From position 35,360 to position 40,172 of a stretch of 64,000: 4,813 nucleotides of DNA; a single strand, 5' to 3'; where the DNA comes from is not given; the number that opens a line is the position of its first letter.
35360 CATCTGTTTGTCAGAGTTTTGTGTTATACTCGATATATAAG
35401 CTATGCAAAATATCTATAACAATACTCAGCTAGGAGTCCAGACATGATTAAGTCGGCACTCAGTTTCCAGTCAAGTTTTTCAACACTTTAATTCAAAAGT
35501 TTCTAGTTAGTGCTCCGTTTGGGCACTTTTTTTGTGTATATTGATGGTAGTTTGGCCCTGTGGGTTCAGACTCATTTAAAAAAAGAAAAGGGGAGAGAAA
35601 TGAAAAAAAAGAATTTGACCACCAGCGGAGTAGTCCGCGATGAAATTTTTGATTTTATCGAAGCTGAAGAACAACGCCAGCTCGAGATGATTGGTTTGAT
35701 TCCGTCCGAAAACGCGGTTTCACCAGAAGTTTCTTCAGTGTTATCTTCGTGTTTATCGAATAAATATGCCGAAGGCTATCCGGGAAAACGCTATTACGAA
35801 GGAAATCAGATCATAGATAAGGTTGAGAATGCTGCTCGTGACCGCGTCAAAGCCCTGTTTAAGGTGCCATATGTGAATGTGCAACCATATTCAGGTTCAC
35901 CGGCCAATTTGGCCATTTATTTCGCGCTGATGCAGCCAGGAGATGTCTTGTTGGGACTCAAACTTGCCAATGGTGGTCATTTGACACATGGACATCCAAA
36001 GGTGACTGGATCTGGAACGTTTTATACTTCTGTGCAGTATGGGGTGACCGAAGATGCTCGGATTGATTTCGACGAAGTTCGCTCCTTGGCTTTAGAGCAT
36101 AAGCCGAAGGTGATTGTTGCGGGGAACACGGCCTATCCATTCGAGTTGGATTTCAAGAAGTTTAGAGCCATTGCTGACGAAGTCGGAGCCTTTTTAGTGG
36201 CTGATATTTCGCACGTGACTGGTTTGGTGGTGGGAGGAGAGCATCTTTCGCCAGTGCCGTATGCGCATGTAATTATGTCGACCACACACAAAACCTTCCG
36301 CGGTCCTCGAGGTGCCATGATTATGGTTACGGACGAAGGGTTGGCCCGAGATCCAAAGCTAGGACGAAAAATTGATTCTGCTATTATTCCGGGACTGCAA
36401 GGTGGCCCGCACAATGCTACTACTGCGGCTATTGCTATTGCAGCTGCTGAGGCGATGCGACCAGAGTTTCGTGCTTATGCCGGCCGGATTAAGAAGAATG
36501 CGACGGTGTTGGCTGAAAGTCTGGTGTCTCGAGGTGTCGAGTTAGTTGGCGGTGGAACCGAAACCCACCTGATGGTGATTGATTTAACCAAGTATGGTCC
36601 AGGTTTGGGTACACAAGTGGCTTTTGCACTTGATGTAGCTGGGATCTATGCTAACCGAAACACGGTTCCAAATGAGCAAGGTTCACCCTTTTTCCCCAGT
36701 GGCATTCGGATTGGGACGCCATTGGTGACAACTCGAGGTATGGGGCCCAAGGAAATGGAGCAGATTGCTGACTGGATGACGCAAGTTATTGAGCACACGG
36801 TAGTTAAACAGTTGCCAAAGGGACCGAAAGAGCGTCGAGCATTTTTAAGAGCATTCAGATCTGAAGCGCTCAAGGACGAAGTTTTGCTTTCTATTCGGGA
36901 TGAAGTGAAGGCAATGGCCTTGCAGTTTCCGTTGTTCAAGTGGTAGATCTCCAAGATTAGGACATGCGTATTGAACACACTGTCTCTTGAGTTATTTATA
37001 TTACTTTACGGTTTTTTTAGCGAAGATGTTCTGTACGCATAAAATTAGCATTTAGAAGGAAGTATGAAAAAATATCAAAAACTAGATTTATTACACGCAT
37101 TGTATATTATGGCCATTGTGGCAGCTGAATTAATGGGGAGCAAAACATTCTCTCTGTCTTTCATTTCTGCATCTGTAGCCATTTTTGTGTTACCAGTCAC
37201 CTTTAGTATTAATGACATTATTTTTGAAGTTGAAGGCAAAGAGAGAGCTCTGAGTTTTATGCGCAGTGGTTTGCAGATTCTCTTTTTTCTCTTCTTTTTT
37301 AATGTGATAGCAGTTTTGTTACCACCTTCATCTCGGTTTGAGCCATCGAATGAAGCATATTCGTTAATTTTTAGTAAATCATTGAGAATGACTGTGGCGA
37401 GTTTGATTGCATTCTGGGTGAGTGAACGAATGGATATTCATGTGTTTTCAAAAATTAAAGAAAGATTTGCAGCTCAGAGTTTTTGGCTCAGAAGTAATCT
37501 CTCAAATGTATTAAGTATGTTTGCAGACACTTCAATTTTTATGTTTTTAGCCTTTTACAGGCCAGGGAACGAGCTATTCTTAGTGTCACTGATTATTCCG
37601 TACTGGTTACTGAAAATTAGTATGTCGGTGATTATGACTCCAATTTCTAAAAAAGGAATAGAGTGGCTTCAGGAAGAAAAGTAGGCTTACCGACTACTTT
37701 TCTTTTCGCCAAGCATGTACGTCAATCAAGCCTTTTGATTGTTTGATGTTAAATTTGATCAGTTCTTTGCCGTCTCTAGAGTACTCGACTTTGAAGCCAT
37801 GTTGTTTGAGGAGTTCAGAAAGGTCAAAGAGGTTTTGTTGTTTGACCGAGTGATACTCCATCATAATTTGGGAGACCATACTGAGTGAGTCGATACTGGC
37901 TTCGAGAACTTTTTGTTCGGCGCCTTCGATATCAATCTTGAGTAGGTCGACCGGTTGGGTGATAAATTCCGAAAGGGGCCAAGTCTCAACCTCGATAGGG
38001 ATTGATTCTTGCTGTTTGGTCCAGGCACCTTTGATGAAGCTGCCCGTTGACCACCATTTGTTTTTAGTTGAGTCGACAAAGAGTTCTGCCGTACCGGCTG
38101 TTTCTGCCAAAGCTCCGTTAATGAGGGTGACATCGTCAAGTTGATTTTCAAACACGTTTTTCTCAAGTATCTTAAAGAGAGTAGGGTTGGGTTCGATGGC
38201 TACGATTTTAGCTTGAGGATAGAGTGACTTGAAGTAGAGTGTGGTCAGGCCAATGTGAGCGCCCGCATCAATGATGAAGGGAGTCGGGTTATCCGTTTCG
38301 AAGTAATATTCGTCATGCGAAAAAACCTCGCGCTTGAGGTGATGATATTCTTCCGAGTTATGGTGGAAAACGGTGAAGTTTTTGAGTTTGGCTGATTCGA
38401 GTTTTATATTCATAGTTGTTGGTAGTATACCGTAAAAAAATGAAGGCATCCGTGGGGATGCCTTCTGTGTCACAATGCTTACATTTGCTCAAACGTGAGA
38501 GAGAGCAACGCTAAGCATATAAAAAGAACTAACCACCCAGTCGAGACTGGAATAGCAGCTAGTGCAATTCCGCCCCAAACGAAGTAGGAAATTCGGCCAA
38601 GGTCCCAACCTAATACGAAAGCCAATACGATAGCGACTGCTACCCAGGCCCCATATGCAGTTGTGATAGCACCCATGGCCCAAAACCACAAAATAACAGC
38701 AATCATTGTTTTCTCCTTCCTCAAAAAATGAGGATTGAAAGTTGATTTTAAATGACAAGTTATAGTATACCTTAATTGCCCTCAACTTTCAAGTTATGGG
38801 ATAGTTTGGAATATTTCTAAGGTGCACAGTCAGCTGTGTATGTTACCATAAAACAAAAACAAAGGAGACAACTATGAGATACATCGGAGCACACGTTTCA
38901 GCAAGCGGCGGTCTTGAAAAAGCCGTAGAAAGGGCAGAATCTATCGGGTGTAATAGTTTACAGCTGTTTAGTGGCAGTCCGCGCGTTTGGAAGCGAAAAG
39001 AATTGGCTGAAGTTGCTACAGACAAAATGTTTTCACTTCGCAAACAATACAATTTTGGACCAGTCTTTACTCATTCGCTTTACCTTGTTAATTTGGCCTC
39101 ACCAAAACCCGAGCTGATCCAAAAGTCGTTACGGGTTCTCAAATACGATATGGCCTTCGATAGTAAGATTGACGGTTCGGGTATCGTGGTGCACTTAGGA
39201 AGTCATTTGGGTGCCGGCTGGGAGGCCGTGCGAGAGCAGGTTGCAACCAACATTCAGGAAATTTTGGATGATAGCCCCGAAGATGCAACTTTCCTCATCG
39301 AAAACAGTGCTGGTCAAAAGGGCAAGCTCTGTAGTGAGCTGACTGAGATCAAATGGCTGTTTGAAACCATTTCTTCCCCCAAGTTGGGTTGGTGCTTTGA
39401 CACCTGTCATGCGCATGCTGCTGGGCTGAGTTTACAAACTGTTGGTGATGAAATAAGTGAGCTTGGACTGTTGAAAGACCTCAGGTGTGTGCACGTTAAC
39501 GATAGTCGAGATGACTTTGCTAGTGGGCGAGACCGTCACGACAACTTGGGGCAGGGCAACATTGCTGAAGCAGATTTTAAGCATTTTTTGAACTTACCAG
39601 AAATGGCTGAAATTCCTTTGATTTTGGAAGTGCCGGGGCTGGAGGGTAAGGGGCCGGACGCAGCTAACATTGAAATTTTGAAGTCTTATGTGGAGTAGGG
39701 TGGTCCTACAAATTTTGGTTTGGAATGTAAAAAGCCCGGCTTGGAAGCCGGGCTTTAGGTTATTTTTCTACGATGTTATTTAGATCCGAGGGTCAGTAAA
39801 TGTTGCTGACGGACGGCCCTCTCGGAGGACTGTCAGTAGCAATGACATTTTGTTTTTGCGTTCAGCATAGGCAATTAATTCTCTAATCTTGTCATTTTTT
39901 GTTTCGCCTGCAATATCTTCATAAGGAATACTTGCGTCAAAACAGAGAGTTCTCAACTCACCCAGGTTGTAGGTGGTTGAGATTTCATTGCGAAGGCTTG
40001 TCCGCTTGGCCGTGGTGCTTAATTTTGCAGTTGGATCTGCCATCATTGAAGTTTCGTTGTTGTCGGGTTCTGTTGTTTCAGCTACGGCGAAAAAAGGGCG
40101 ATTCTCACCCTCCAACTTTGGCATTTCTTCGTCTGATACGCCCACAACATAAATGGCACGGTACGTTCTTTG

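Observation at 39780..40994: Divergently transcribed partner with a C-terminal effector-associated-domain-like adaptor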

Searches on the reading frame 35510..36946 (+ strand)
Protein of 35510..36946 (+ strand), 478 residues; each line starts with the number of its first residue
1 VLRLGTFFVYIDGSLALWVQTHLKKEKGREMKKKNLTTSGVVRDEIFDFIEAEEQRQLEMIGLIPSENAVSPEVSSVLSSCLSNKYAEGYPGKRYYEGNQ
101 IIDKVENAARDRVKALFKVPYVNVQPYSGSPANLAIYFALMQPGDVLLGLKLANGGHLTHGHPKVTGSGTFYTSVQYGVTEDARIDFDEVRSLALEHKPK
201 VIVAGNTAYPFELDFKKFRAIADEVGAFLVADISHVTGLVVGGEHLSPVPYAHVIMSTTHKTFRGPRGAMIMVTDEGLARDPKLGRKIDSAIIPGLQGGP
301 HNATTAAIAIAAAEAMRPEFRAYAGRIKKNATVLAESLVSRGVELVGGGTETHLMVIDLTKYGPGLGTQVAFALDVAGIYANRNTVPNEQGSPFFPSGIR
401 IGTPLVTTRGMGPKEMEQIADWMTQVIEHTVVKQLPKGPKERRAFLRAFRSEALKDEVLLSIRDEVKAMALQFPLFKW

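Call 25: search_protein_families(library=pfam, proteins=[window:35510-36946:+], max_evalue=0.001)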
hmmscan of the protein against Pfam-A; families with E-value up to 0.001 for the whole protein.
window:35510-36946:+ (478 aa): 2 families
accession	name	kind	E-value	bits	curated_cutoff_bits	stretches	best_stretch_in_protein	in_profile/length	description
PF00464.25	SHMT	-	6.6e-138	460.1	27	1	44-423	6-399/399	Serine hydroxymethyltransferase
PF00155.27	Aminotran_1_2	-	0.00025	20.8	19.7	1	105-396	47-339/361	Aminotransferase class I and II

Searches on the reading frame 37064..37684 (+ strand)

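Call 25: search_protein_families(library=pfam, proteins=[window:37064-37684:+], max_evalue=0.001)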
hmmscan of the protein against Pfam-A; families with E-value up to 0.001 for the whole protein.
window:37064-37684:+ (206 aa): 1 family
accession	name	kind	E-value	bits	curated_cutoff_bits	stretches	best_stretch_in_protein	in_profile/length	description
PF02592.20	Vut_1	-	3.8e-35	121.9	27.2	1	38-194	2-148/152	Putative vitamin uptake transporter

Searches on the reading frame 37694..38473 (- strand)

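Call 25: search_protein_families(library=pfam, proteins=[window:37694-38473:-], max_evalue=0.001)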
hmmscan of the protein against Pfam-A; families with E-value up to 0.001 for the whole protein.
window:37694-38473:- (259 aa): 2 families
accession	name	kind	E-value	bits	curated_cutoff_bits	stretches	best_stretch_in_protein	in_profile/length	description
PF05050.19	Methyltransf_21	-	1e-17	65.2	22.7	1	69-228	1-172/173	Methyltransferase FkbM domain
PF02475.24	TRM5-TYW2_MTfase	-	0.00016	22.1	28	0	66-123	39-97/164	TRM5/TYW2 methyltransferase domain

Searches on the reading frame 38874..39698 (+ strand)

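Call 25: search_protein_families(library=pfam, proteins=[window:38874-39698:+], max_evalue=0.001)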
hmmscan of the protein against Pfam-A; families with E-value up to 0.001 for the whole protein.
window:38874-39698:+ (274 aa): 1 family
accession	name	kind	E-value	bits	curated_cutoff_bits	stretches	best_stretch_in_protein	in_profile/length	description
PF01261.30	AP_endonuc_2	-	6.7e-33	114.9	31.1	1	18-260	1-235/249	Xylose isomerase-like TIM barrel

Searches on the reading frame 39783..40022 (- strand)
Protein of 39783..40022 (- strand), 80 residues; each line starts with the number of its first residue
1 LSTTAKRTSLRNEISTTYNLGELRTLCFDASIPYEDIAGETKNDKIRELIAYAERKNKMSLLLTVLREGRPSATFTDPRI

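Call 40: find_related_loci(query=A4, collection=metagenome_contigs, flank=6000)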
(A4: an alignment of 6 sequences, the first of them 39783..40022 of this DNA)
Query A4 (80 aa) in metagenome_contigs; peptide patterns used: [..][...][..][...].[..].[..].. (x = any residue, [..] = any of these).
119 stretches matched a pattern; 91 encode a relative of the query (tblastn E <= 1e-3); the best 80 are kept; 80 distinct loci.
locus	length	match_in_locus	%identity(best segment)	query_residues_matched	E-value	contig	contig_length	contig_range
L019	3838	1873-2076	46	10-77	9e-18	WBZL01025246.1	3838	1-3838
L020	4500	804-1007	46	10-77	6e-17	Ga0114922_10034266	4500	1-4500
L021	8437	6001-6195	49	7-71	1e-16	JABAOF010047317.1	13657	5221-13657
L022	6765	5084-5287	43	8-75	4e-16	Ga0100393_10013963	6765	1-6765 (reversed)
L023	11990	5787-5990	44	8-75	5e-16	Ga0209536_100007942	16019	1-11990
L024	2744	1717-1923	45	5-73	5e-16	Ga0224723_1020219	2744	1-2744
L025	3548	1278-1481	41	6-73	7e-16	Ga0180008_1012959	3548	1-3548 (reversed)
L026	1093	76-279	44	10-77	9e-16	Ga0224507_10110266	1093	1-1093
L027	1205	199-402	46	10-77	8e-16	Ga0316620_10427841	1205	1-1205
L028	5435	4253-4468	43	2-73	9e-16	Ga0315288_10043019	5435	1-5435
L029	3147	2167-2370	41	10-77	8e-16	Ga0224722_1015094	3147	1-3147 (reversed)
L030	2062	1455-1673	42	3-75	2e-15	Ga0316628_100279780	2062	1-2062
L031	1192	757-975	41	3-75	3e-15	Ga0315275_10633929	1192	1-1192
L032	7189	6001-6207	41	7-75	5e-15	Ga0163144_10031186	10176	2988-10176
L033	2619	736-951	43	2-71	4e-15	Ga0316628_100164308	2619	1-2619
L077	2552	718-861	50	1-48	3e-11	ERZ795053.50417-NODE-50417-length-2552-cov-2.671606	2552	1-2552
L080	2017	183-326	50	1-48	3e-11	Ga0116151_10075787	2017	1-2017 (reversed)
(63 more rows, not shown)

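Call 111: search_solved_structures(query=A4, max_evalue=10)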
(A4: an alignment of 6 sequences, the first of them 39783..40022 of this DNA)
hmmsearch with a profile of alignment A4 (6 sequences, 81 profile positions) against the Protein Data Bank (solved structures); distinct sequences matched with E-value up to 10: 3.
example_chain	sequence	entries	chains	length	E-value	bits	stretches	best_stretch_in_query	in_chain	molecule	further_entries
3dzv_A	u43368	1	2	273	0.058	16.3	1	33-66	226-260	4-methyl-5-(beta-hydroxyethyl)thiazole kinase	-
2n2t_A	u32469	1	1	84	0.55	13.2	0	54-77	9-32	OR303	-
5o60_V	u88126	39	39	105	1.9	11.5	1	39-71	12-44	50S ribosomal protein L24 | Large ribosomal subunit protein uL24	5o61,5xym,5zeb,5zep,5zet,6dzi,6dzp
